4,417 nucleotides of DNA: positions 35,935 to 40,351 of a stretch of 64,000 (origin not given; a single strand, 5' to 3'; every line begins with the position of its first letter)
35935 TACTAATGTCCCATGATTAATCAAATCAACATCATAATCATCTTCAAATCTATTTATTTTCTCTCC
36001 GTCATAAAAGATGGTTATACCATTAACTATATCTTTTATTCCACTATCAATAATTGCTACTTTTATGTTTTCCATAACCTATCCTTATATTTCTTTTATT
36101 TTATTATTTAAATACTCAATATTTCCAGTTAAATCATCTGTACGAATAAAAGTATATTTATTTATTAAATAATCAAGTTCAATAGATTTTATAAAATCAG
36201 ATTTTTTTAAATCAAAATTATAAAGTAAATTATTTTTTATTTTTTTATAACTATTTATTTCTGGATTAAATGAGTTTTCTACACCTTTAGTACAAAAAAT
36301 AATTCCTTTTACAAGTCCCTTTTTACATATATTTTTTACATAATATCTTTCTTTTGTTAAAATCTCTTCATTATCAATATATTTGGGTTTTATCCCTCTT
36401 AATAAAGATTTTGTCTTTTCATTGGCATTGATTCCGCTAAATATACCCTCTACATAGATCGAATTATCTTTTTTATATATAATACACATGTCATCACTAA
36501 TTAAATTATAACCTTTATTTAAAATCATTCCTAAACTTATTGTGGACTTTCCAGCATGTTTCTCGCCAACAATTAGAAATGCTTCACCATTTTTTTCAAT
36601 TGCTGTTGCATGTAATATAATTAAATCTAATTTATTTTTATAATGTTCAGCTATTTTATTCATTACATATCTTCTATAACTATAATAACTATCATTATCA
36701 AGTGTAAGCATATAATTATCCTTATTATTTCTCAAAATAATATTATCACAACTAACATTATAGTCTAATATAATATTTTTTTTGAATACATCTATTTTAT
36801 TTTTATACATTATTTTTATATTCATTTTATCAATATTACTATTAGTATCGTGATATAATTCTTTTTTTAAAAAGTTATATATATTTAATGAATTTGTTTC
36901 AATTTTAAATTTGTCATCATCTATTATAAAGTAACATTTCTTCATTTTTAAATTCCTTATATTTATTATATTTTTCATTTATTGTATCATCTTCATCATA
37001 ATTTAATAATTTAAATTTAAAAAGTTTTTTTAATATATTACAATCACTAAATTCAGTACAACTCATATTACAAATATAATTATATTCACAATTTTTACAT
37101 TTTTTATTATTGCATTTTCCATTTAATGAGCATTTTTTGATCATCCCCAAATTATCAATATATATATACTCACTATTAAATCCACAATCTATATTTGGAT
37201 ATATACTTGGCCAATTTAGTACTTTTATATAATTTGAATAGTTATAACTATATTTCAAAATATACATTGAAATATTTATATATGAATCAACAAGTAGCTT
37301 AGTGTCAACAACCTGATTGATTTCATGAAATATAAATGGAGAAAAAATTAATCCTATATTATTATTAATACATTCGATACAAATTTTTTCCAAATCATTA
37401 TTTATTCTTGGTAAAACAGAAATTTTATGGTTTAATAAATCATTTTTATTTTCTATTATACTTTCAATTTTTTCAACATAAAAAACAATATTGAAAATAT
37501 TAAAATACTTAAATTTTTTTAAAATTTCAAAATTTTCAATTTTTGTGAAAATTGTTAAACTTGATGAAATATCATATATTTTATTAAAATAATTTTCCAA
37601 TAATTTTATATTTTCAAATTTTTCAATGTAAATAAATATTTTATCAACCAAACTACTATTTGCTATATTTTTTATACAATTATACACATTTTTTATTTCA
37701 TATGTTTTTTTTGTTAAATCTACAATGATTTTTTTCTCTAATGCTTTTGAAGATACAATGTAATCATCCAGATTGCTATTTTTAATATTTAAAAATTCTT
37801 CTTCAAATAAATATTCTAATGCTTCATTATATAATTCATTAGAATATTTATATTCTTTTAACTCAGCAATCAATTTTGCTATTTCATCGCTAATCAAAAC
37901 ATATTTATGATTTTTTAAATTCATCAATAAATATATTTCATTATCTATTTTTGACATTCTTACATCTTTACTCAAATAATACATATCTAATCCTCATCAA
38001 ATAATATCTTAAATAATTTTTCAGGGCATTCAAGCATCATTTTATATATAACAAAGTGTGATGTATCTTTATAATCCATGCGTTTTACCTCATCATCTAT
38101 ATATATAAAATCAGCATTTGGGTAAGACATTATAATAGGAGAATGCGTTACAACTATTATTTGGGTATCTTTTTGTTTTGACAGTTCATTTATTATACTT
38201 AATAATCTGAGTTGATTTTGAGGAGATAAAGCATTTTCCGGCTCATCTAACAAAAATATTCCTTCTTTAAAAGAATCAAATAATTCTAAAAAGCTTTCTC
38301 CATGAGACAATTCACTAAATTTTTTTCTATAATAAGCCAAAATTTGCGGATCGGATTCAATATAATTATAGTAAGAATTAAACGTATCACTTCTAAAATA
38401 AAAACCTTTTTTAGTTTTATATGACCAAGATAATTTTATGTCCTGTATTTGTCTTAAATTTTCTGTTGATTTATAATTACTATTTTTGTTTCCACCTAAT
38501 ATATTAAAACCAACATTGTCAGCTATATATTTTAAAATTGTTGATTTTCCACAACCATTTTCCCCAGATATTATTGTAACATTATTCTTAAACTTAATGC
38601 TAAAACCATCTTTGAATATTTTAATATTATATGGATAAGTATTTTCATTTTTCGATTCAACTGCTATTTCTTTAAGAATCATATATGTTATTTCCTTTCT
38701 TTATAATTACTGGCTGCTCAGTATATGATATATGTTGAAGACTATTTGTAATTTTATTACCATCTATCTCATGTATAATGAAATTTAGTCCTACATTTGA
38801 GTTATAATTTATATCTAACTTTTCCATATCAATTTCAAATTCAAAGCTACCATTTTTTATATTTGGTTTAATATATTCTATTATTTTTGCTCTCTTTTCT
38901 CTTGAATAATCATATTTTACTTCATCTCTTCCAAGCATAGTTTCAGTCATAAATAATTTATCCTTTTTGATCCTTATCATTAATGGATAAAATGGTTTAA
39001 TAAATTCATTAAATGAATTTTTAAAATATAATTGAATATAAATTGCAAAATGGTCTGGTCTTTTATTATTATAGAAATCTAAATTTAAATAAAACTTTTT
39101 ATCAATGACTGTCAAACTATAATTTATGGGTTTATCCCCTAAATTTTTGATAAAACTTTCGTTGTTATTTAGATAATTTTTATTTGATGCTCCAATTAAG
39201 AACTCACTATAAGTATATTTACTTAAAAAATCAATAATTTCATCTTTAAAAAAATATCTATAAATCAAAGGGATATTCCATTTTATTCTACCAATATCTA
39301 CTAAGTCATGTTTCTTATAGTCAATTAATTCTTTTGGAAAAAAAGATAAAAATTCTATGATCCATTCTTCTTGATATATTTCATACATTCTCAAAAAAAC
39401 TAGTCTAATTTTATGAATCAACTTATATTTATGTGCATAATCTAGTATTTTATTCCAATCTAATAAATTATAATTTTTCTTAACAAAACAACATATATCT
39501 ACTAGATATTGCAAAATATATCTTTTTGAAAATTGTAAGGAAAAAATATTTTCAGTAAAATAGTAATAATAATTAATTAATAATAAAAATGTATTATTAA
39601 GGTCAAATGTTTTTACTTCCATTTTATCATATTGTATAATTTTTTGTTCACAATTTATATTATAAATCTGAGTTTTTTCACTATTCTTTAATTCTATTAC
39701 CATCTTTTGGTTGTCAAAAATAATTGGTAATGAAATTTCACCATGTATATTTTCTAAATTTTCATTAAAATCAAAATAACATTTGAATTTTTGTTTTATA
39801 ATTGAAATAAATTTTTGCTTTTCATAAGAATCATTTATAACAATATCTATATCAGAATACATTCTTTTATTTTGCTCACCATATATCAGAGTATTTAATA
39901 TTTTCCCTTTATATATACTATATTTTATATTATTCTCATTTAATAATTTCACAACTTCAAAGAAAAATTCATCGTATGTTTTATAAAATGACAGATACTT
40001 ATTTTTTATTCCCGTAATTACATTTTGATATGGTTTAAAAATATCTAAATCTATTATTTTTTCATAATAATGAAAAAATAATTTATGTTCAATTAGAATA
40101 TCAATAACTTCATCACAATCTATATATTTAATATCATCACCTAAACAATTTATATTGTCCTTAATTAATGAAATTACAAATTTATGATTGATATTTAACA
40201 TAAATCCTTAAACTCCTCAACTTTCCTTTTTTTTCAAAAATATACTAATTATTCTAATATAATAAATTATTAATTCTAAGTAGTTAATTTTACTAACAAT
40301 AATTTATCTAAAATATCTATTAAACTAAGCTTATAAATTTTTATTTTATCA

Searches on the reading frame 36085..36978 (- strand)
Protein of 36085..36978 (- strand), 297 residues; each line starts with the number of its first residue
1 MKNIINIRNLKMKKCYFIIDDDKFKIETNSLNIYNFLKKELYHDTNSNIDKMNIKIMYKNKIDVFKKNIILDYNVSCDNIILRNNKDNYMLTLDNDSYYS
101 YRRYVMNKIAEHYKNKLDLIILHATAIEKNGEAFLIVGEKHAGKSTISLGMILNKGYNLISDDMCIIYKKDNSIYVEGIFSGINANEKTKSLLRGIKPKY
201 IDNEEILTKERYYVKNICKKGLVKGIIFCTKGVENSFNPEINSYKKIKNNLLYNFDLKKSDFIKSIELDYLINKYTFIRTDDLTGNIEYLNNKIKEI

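Call 5: search_protein_families(library=pfam, proteins=[window:36085-36978:-], max_evalue=0.01)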
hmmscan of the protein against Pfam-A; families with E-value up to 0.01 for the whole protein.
window:36085-36978:- (297 aa): 1 family
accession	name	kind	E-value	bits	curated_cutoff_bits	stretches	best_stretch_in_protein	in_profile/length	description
PF07475.17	Hpr_kinase_C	-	4.5e-06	26.8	33.3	1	121-175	8-61/171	HPr Serine kinase C-terminal domain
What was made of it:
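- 36085..36978 (-): HPr-kinase-like P-loop protein (297 aa from the first ATG; called as 286 aa from 36945 in public assemblies). Walker A motif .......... Candidate tailoring enzyme. Hpr_kinase_C 26.8 bits, below the 33.3 cut-off (call 5).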

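Call 6: search_protein_families(library=ncbifam, proteins=[window:36085-36978:-], max_evalue=0.1)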
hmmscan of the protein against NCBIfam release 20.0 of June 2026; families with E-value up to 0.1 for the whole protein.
window:36085-36978:- (297 aa): 5 families
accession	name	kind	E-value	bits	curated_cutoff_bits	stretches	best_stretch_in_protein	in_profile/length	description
TIGR04352.1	HprK_rel_A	equivalog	2e-09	37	200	1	117-174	94-150/280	HprK-related kinase A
TIGR00679.1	hpr-ser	equivalog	9.3e-08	31.6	240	1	69-174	83-186/300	HPr(Ser) kinase/phosphatase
TIGR04355.1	HprK_rel_B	hypoth_equivalog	1.7e-06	27.4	200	1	117-179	142-203/351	HprK-related kinase B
TIGR04249.1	SCM_chp_ScmC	equivalog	0.00037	19.9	125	1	120-172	126-176/292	SynChlorMet cassette protein ScmC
NF003883.0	PRK05428.2-1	equivalog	0.00066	19.1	252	1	133-172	29-66/189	HPr kinase/phosphorylase-related protein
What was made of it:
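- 36085..36978 (-): HprK_rel_A and ScmC weak hits (call 6).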

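Call 31: find_homologous_proteins(query=window:36085-36978:-, max_evalue=0.00001)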
Query window:36085-36978:- (297 aa): 1 proteins with E <= 0.00001 among 2806 candidates.
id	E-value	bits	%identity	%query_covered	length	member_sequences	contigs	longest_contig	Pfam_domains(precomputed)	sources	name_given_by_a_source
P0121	4.4e-163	560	92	96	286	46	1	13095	PF27840.1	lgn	-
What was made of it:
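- Tried and rejected: The HPrK-like protein gave one hit at 92% identity (call 31).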

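Call 32: find_encoding_contigs(protein=P0121, flank=10000, max_places=6)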
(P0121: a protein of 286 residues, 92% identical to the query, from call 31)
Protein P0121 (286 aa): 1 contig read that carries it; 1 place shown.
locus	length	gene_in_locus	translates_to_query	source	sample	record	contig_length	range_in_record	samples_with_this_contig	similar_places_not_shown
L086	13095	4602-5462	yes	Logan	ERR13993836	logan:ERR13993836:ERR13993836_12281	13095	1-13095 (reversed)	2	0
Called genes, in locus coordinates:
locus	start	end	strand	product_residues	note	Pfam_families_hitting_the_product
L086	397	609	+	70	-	-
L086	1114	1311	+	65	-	-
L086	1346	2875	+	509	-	PF14907:NTP_transf_5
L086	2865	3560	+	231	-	PF02463:SMC_N (faint), PF13175:AAA_15 (weak), PF13476:AAA_23 (weak), PF20720:nSTAND3 (faint), PF13304:AAA_21, PF13175:AAA_15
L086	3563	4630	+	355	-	-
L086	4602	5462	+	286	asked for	PF27840:ScmC (weak)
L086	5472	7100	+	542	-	PF00082:Peptidase_S8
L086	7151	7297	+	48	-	-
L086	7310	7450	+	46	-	-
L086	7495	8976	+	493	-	PF04055:Radical_SAM, PF13353:Fer4_12 (weak)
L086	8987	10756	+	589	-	PF00005:ABC_tran, PF02463:SMC_N (weak)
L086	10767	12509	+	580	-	PF00005:ABC_tran, PF13304:AAA_21 (faint)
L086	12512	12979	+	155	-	-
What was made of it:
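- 36085..36978 (-): Precomputed PF27840 ScmC, weak (call 32).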

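Call 42: find_related_loci(query=A4, collection=metagenome_contigs, flank=10000)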
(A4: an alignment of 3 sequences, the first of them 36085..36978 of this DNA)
Query A4 (297 aa) in metagenome_contigs; peptide patterns used: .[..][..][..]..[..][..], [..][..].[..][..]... (x = any residue, [..] = any of these).
600 stretches matched a pattern, but none encodes a relative of the query by tblastn (E <= 1e-3).

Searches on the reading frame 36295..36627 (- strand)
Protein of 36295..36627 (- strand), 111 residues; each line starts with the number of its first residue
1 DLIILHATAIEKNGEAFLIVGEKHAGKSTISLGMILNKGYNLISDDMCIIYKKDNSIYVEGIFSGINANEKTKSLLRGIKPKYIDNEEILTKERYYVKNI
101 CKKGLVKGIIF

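Call 58: find_related_loci(query=A5, collection=metagenome_contigs, flank=10000)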
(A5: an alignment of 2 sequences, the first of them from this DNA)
Query A5 (111 aa) in metagenome_contigs; peptide patterns used: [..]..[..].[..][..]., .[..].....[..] (x = any residue, [..] = any of these).
341 stretches matched a pattern; 1 encode a relative of the query (tblastn E <= 1e-3); 1 distinct loci.
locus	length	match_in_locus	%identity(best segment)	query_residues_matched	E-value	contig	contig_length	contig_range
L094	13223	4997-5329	94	1-111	5e-67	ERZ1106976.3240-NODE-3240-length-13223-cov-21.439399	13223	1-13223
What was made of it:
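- Tried and rejected: Two metagenome scans with HPrK alignments found nothing, and then one more 94% copy (calls 42, 58).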

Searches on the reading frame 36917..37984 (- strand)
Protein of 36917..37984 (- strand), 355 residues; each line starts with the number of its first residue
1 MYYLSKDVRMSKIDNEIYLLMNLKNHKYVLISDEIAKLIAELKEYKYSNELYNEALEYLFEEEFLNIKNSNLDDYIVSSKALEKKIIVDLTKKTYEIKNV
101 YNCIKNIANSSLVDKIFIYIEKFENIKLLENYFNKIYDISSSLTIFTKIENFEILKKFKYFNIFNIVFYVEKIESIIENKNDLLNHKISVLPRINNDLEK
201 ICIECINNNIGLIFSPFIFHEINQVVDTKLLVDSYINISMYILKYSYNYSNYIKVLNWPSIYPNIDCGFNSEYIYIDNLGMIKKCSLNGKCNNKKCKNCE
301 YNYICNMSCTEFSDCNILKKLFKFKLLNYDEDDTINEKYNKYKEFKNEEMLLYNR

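Call 5: search_protein_families(library=pfam, proteins=[window:36917-37984:-], max_evalue=0.01)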
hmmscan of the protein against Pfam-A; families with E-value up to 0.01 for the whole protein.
window:36917-37984:- (355 aa): 0 families

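Call 6: search_protein_families(library=ncbifam, proteins=[window:36917-37984:-], max_evalue=0.1)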
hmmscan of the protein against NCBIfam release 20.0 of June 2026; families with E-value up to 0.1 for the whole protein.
window:36917-37984:- (355 aa): 0 families

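Call 8: search_protein_families(library=ncbifam, proteins=[window:36917-37984:-], max_evalue=10)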
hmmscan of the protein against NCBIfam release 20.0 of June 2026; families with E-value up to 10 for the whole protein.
window:36917-37984:- (355 aa): 1 family
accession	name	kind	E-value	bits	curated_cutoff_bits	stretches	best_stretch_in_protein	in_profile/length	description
NF041337.1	XopD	subfamily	2.8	6.5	700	1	15-144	78-199/735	Ulp1 family type III secretion system effector isopeptidase XopD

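Call 55: search_protein_families(library=pfam, proteins=[window:36917-37984:-], max_evalue=10)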
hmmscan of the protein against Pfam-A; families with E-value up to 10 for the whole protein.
window:36917-37984:- (355 aa): 1 family
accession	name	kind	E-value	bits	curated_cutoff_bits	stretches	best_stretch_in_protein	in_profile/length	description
PF07261.16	DnaB_2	-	3.1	8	22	1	32-70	14-49/74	Replication initiation and membrane attachment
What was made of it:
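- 36917..37984 (-): Unknown 355-aa protein. N-terminal beta-beta-beta-alpha-alpha (RRE-like?) and a Cys-rich C-terminus (…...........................…). No family hit (calls 5, 8, 55).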

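Call 67: predict_structure(protein=window:36917-37984:-)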
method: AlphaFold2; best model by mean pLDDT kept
length: 355 residues; sequences in the alignment: 1
mean_pLDDT: 39.2   pTM: 0.30
mean pLDDT of the five models: 39.2, 37.1, 32.8, 32.4, 28.2
residues with pLDDT >= 90: 0; 70-90: 18; 50-70: 41; < 50: 296
segments of 3 or more residues with pLDDT < 50: 45-48, 62-331, 333-340, 342-355
pLDDT, mean of each block of 10 residues (from residue 1): 71 74 70 66 54 62 42 37 40 42 44 34 35 35 28 29 31 29 30 38 42 33 32 38 32 28 24 32 30 24 26 29 32 43 40 26
secondary structure, 60 per line:
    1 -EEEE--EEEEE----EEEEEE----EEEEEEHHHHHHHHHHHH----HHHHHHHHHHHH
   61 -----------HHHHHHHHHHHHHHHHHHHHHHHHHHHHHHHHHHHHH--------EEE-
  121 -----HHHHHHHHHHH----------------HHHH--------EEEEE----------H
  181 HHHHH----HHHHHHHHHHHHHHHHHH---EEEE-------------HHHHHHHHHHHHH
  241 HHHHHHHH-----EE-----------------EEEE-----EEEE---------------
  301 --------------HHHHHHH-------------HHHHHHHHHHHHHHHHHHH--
elements in order: E2-5 E8-12 E17-22 E27-32 H33-44 H49-60 H72-108 E117-119 H126-136 H153-156 E165-169 H180-185 H190-207 E211-214 H228-248 E273-276 E282-285 H315-321 H335-353
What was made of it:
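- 36917..37984 (-): Single-sequence AF2 model poor except the first 60 residues or so (call 67).
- Tried and rejected: The single-sequence structure of the 355-aa protein was too poor for a fold search (call 67).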

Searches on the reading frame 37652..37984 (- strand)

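Call 55: search_protein_families(library=pfam, proteins=[window:37652-37984:-], max_evalue=10)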
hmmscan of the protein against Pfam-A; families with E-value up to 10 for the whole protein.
seq(111 aa): 2 families
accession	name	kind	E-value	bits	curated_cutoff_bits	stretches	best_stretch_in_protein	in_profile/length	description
PF07261.16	DnaB_2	-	0.22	11.7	22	1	31-71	13-50/74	Replication initiation and membrane attachment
PF01125.22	BUD31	-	0.29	11.2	23.8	1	69-108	72-111/146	Pre-mRNA-splicing factor BUD31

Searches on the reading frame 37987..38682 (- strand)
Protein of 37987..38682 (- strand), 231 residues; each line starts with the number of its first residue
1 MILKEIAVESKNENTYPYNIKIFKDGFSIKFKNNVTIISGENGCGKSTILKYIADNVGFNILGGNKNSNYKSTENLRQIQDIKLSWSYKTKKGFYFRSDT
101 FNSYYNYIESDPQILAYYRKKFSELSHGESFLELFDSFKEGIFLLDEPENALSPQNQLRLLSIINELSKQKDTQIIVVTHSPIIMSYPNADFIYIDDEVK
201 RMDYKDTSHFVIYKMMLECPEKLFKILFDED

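Call 5: search_protein_families(library=pfam, proteins=[window:37987-38682:-], max_evalue=0.01)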
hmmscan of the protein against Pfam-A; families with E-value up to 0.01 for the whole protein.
window:37987-38682:- (231 aa): 15 families
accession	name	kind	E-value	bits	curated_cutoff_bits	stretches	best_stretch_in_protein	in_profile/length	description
PF13175.12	AAA_15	-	1.9e-14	54.6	32.1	2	139-184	328-373/374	AAA ATPase domain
PF13304.12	AAA_21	-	2e-11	44.9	27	1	141-186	260-304/304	AAA domain, putative AbiEii toxin, Type IV TA system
PF02463.25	SMC_N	-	5.6e-10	39.5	40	2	19-53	9-44/220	RecF/RecN/SMC N terminal domain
PF13476.12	AAA_23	-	2e-06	29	27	1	19-69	6-55/201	AAA domain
PF20720.3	nSTAND3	-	4.2e-06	27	27.2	1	21-103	5-77/155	Novel STAND NTPase 3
PF00005.33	ABC_tran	-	4.5e-05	24.5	25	1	33-57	11-35/137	ABC transporter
PF13401.12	AAA_22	-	5.1e-05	24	27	1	32-179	4-122/130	AAA domain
PF03215.21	Rad17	-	0.00012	22.5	23.8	1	32-84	44-94/186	Rad17 P-loop domain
PF13555.12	AAA_29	-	0.00026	21.1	27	1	21-50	10-39/61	P-loop containing region of AAA domain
PF14532.12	Sigma54_activ_2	-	0.00053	20.7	25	0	129-181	59-109/138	Sigma-54 interaction domain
PF00004.35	AAA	-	0.0014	19.5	21.2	1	37-181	2-110/131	ATPase family associated with various cellular activities (AAA)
PF24389.1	ORC-CDC6-like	-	0.0029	16.8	27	0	31-55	30-54/571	ORC-CDC6-like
PF01712.25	dNK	-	0.0042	17.3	27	1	38-108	3-68/203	Deoxynucleoside kinase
PF13173.12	AAA_14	-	0.005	17.3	27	0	33-78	2-42/129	AAA domain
PF00910.28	RNA_helicase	-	0.009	16.9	21.5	0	37-71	2-36/105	RNA helicase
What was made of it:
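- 37987..38682 (-): Soluble AAA_15/AAA_21 (ABC-like) ATPase, 231 aa. Pfam (call 5).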

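Call 6: search_protein_families(library=ncbifam, proteins=[window:37987-38682:-], max_evalue=0.1)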
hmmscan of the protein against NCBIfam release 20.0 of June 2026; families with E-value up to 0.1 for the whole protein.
window:37987-38682:- (231 aa): 154 families (the best 25 are shown)
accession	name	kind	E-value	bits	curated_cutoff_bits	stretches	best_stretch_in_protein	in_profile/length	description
NF000355.4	ribo_prot_ABC_F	equivalog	1.6e-11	43.7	380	1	22-180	18-484/499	ribosomal protection-like ABC-F family protein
NF041760.1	PtuA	equivalog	4.8e-11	42.3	500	2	19-59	59-98/524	retron Ec78 anti-phage system effector ATPase PtuA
NF010068.0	PRK13548.1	equivalog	1.2e-10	41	261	2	138-180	160-201/261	heme ABC transporter ATP-binding protein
TIGR03608.1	L_ocin_972_ABC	subfamily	5.9e-10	38.9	254.85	2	141-186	154-198/206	putative bacteriocin export ABC transporter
NF040873.1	AztA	equivalog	8.5e-10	38.5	220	2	139-182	137-179/191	zinc ABC transporter ATP-binding protein AztA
NF007601.2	PRK10247.1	equivalog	1.2e-09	38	292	2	119-181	126-191/204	iron efflux ABC transporter ATP-binding subunit FetA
TIGR00972.1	3a0107s01c2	equivalog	2.5e-09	36.9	343.2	2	141-181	164-202/248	phosphate ABC transporter ATP-binding protein PstB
TIGR02168.1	SMC_prok_B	equivalog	5.9e-09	34.2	567.35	2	144-186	1118-1158/1181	chromosome segregation protein SMC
TIGR01277.1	thiQ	equivalog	6.7e-09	35.7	245.05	1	140-182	147-189/213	thiamine ABC transporter ATP-binding protein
NF047739.1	antiphage_MADS3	equivalog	1.2e-08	34.6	420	1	139-189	336-383/427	methylation-associated defense system AAA family ATPase MAD3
TIGR04521.1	ECF_ATPase_2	equivalog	1.3e-08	34.3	330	1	142-181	165-204/279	energy-coupling factor transporter ATPase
NF009945.0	PRK13409.1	equivalog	1.3e-08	34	469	2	33-191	366-524/592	ribosome biogenesis/translation initiation ATPase RLI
TIGR04520.1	ECF_ATPase_1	equivalog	6.3e-08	32.4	315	2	141-195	156-208/269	energy-coupling factor transporter ATPase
NF010860.0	PRK14267.1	equivalog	8.4e-08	32.2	412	2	138-186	166-212/253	phosphate ABC transporter ATP-binding protein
NF008409.0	PRK11231.1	equivalog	8.6e-08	31.8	375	2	28-54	22-49/255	Fe(3+) dicitrate ABC transporter ATP-binding protein FecE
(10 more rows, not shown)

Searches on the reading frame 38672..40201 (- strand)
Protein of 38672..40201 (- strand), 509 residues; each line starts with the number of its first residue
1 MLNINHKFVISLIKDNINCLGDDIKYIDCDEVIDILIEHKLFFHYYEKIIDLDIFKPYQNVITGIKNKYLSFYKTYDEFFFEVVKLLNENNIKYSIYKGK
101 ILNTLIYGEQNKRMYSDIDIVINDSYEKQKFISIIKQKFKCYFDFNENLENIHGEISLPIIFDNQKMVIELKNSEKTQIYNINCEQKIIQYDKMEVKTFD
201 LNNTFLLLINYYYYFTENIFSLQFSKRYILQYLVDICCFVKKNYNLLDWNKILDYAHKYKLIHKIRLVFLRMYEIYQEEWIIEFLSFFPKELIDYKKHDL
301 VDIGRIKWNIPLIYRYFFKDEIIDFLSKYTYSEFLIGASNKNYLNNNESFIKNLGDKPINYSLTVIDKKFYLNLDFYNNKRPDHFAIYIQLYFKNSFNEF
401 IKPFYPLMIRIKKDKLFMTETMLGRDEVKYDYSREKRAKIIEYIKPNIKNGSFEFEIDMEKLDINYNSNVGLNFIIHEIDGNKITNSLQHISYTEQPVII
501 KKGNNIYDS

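Call 5: search_protein_families(library=pfam, proteins=[window:38672-40201:-], max_evalue=0.01)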
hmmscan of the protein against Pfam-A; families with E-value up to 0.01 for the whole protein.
window:38672-40201:- (509 aa): 2 families
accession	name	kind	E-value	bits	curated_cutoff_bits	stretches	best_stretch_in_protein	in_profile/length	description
PF14907.12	NTP_transf_5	-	3.2e-12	47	31.2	1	27-267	3-239/249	Uncharacterised nucleotidyltransferase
PF14091.12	DUF4269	-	0.0095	16.7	28.9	0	115-174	31-89/151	Domain of unknown function (DUF4269)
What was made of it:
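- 38672..40201 (-): NTP_transf_5 (PF14907) nucleotidyltransferase, 509 aa. The SDIDIV motif matches the DxD motif that I recall as characteristic of nucleotidyltransferases (own knowledge). Candidate tailoring enzyme. Pfam 3.2e-12 (call 5).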

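Call 6: search_protein_families(library=ncbifam, proteins=[window:38672-40201:-], max_evalue=0.1)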
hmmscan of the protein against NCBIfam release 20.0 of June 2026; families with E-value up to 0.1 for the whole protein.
window:38672-40201:- (509 aa): 0 families
